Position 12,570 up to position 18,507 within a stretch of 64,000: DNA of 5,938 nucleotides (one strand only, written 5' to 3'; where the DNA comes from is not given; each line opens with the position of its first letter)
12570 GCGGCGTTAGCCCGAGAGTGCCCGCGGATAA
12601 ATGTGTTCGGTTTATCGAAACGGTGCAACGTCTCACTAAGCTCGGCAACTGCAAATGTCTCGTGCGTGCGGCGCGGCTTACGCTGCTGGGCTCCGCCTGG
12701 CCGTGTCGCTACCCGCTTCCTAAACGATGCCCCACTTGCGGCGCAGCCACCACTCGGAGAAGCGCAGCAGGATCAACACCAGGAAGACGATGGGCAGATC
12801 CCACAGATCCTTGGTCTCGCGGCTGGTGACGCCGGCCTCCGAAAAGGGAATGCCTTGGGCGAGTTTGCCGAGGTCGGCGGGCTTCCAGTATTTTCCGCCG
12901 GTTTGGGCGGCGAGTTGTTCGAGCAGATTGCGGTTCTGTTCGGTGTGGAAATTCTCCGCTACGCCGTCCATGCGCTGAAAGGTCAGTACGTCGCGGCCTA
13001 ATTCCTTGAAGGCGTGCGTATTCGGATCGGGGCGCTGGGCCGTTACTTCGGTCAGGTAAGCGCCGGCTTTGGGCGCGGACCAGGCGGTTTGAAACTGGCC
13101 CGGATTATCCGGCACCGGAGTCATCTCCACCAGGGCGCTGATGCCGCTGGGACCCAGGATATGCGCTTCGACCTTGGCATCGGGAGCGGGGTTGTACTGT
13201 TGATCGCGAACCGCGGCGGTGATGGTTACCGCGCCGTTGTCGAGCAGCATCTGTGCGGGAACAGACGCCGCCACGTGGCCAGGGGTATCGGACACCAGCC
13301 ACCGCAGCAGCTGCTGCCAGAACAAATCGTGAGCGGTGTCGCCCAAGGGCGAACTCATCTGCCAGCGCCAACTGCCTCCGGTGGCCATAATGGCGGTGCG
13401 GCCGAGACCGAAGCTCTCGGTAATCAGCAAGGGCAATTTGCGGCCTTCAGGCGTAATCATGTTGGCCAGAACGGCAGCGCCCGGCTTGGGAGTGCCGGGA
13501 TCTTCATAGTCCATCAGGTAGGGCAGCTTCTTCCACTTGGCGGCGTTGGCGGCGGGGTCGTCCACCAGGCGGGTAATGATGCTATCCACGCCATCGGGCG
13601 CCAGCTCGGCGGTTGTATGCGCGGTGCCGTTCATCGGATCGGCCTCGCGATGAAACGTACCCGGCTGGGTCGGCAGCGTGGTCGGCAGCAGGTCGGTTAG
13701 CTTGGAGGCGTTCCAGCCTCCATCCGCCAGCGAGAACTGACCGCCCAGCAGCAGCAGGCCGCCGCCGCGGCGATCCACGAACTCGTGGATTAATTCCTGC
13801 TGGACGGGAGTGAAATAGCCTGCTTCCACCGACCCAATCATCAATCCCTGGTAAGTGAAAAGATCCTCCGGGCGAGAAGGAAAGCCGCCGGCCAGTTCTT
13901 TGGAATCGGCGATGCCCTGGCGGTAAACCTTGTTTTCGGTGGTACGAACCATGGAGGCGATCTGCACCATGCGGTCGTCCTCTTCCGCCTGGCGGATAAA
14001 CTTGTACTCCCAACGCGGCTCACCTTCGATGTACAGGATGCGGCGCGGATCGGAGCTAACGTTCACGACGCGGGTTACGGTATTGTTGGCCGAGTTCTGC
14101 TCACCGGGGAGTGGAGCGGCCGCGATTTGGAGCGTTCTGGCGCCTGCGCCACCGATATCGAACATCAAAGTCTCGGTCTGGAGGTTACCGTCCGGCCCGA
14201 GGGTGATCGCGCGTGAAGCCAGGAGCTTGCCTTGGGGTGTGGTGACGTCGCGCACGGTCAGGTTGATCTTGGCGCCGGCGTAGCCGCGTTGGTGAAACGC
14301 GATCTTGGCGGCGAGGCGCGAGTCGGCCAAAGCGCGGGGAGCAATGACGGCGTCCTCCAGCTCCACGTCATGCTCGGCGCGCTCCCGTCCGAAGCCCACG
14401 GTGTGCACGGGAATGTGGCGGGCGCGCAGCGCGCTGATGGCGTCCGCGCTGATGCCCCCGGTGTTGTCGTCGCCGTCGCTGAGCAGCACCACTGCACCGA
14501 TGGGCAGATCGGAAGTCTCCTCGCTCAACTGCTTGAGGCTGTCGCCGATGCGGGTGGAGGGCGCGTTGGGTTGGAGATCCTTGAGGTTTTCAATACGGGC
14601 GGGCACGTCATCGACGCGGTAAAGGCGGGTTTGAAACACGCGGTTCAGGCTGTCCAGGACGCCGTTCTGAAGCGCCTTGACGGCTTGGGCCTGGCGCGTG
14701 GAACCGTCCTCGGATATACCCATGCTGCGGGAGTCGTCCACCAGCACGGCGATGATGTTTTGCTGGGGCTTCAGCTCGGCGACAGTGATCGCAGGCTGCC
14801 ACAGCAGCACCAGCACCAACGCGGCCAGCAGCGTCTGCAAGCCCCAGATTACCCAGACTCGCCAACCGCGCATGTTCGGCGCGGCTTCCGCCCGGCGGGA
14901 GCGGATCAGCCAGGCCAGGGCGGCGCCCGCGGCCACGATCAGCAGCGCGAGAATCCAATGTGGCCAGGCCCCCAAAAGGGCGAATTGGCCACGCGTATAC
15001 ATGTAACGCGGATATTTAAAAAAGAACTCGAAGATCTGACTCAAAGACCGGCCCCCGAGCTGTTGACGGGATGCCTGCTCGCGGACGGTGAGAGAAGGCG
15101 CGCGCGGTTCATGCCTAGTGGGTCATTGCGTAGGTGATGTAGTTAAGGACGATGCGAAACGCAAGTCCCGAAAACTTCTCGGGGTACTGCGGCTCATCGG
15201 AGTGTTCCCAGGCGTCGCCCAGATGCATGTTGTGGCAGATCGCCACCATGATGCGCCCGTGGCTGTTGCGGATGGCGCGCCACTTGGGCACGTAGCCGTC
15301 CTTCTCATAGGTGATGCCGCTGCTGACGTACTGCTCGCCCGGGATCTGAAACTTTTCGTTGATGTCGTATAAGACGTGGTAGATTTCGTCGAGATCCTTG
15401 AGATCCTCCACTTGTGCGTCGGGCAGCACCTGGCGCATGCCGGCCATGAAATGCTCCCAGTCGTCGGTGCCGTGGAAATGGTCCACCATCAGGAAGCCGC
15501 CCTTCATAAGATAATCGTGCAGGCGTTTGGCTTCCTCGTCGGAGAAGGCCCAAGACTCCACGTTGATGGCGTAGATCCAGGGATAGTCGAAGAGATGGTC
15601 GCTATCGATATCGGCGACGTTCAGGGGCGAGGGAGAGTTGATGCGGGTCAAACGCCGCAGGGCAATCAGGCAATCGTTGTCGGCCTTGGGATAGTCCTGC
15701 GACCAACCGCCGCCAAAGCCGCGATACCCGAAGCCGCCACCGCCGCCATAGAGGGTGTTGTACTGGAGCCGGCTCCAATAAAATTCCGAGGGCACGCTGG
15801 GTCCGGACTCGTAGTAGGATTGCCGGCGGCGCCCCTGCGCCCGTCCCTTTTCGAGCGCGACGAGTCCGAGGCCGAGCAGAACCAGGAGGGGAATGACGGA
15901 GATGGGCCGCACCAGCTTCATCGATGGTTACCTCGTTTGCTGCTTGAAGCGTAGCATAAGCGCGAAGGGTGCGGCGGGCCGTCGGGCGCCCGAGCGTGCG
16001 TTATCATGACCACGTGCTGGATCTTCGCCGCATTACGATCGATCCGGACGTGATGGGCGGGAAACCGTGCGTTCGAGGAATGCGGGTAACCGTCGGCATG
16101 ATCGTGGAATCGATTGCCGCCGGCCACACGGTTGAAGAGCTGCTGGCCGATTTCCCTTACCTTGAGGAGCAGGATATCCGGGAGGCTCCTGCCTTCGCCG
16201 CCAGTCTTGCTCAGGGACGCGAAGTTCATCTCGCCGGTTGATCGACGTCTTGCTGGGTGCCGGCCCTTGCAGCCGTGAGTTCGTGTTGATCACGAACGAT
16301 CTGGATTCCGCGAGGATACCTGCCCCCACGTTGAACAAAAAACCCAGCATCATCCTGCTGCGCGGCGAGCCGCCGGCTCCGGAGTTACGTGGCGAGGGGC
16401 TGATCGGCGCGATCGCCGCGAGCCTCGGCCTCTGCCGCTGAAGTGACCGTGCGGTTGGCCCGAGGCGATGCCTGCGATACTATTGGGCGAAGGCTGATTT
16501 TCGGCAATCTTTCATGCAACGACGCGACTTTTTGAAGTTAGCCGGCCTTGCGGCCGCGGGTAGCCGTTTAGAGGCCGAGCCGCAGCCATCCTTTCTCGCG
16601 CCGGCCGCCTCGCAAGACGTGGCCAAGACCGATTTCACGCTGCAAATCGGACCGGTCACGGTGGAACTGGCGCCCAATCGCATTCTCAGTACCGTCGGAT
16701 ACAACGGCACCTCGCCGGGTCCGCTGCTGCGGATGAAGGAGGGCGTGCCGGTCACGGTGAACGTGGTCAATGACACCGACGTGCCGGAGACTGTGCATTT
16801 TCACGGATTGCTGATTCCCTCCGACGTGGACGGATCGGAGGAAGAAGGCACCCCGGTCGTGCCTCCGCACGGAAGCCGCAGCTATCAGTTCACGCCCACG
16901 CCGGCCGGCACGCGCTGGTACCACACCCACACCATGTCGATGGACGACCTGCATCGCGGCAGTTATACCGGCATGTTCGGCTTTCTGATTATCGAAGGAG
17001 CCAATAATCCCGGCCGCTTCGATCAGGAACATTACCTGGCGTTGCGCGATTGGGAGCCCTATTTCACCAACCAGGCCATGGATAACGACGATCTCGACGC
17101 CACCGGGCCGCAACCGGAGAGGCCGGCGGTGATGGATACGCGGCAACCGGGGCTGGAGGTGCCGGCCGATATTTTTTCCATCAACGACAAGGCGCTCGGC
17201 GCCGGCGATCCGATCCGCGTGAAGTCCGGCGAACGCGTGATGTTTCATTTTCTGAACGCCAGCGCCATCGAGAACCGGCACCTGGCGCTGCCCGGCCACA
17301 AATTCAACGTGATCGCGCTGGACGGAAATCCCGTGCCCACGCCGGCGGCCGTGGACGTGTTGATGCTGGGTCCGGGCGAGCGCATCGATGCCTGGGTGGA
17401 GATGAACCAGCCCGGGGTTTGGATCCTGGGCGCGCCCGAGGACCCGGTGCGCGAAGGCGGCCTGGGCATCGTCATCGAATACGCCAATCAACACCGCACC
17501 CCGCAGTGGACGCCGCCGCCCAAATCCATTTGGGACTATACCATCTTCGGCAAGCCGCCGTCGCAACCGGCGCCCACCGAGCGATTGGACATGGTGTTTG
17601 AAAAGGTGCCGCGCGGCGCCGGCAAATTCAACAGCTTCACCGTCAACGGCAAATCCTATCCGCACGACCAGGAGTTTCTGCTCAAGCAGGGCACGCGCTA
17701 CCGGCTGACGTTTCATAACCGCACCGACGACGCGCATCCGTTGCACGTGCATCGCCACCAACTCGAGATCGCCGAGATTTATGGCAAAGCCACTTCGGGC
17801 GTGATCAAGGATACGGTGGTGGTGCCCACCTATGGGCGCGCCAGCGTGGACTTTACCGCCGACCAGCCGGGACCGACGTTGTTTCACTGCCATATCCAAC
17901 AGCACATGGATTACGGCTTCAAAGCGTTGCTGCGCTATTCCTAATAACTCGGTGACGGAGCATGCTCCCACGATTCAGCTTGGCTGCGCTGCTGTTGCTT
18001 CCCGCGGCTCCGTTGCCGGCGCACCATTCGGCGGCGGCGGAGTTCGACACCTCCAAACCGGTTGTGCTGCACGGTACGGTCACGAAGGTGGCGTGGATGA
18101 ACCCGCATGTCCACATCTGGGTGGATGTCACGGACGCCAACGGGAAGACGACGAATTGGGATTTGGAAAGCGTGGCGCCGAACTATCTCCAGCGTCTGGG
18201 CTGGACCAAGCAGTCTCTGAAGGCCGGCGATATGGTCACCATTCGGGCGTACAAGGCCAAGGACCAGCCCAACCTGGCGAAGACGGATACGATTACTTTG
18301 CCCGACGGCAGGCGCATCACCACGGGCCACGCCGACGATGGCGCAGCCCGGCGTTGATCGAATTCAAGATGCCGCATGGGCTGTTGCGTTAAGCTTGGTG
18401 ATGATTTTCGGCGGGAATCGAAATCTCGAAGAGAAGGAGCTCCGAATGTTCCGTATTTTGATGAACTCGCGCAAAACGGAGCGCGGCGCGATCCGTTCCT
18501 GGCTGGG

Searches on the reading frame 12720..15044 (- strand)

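Call 79: search_protein_families(library=pfam, proteins=[window:12720-15044:-], max_evalue=0.001)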
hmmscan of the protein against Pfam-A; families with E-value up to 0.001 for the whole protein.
window:12720-15044:- (774 aa): 1 family
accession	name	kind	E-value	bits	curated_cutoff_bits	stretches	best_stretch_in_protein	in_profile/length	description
PF07090.17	GATase1_like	-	3.4e-06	27.3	27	1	412-584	93-246/247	Putative glutamine amidotransferase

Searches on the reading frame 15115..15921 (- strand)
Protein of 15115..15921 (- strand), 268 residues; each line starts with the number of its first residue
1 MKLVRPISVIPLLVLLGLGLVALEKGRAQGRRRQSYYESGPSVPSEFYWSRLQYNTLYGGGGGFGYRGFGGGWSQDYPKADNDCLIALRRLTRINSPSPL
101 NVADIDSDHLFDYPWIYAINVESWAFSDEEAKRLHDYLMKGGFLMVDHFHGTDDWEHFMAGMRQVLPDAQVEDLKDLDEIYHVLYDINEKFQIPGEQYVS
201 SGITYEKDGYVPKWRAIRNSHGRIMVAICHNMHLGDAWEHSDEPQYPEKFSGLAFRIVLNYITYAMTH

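Call 79: search_protein_families(library=pfam, proteins=[window:15115-15921:-], max_evalue=0.001)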
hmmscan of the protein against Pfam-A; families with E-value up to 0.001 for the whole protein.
window:15115-15921:- (268 aa): 1 family
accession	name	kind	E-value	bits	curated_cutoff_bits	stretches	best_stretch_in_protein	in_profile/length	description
PF13709.12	DUF4159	-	2.3e-38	132.2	25.9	1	70-266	9-202/202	Domain of unknown function (DUF4159)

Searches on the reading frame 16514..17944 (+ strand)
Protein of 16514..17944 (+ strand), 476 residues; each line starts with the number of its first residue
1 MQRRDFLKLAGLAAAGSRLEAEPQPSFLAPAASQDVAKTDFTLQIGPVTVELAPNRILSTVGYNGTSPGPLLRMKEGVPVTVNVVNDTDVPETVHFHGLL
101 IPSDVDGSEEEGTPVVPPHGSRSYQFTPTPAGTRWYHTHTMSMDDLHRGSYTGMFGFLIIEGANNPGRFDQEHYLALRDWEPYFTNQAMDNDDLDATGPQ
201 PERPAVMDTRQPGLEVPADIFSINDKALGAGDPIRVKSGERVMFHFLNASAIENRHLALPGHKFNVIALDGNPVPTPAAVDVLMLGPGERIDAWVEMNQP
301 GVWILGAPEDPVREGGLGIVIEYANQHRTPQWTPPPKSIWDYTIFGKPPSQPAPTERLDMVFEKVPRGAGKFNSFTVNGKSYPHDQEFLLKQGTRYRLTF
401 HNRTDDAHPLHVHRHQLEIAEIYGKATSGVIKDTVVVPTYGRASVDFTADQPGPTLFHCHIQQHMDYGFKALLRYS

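Call 79: search_protein_families(library=pfam, proteins=[window:16514-17944:+], max_evalue=0.001)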
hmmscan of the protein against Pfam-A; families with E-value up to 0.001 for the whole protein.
window:16514-17944:+ (476 aa): 3 families
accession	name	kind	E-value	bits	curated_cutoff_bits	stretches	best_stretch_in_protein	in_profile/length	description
PF07731.20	Cu-oxidase_2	-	1.5e-30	106.2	20.4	1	373-471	23-129/137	Multicopper oxidase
PF07732.21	Cu-oxidase_3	-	1e-26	93.7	21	1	58-163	15-117/119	Multicopper oxidase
PF00394.28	Cu-oxidase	-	9.3e-21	75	21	1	215-307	33-133/157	Multicopper oxidase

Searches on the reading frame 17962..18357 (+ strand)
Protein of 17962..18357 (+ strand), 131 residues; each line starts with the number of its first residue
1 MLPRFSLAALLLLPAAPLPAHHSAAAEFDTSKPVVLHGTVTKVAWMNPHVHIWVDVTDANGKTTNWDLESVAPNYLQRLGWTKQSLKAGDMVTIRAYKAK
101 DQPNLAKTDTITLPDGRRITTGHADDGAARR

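Call 71: search_dna_similar(query=window:17962-18357:+, collection=plasmids, mode=protein, max_evalue=0.001, max_rows=30)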
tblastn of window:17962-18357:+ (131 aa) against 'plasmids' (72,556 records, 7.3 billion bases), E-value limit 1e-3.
Records with a match: 9; places in all: 20; records where one place covers at least 80% of the query: 0.
Best place of each record, by identity: <60% 9.
By first word of the organism name: Novosphingobium 6; Croceibacterium 1; Sphingobium 1; Azospirillum 1.
By predicted mobility (MOB-suite, as given by PLSDB): non-mobilizable 9.
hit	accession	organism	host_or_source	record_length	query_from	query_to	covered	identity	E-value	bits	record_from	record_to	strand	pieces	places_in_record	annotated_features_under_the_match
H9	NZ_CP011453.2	Croceibacterium atlanticum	cell culture,North Atlantic Rise ...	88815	28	131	79%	37.5%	2e-9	61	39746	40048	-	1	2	DUF6152 family protein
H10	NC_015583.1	Novosphingobium sp. PP1Y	-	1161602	28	120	71%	36.6%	2e-8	58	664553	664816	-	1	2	none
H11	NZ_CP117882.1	Novosphingobium sp. KACC 22771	Single cell,soil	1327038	28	120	71%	35.1%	6e-7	54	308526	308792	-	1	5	none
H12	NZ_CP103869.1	Novosphingobium humi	pure culture,soil biofilm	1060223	28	120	71%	35.1%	9e-7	53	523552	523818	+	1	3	none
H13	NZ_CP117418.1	Novosphingobium humi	Single cell,Soil from military shooting ...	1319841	28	120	71%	35.1%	9e-7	53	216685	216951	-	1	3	none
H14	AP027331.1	Sphingobium sp. TomTYG65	-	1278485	28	94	51%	42.6%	6e-9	60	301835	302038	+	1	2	hypothetical protein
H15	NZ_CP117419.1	Novosphingobium humi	Single cell,Soil from military shooting ...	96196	28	101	56%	37.3%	2e-7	55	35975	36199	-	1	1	DUF6152 family protein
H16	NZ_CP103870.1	Novosphingobium humi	pure culture,soil biofilm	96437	28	101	56%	37.3%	2e-7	55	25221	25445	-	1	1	DUF6152 family protein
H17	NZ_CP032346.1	Azospirillum brasilense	soil sample,Agricultural field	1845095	28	115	67%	30.7%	1e-3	45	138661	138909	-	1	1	record has no annotation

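Call 96: list_cluster_members(proteins=[P0121, P0017, window:17962-18357:+])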
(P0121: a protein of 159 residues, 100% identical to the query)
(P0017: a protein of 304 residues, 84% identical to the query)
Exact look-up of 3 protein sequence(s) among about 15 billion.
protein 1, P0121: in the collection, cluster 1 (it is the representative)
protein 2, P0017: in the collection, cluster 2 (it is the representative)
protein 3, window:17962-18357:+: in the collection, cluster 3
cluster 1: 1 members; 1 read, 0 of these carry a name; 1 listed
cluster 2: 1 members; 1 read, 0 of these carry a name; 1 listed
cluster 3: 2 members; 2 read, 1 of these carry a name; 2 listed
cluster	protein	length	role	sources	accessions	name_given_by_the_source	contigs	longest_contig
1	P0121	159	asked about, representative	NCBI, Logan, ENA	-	-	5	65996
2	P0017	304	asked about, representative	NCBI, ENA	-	-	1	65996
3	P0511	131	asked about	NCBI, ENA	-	-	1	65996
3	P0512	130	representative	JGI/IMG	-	hypothetical protein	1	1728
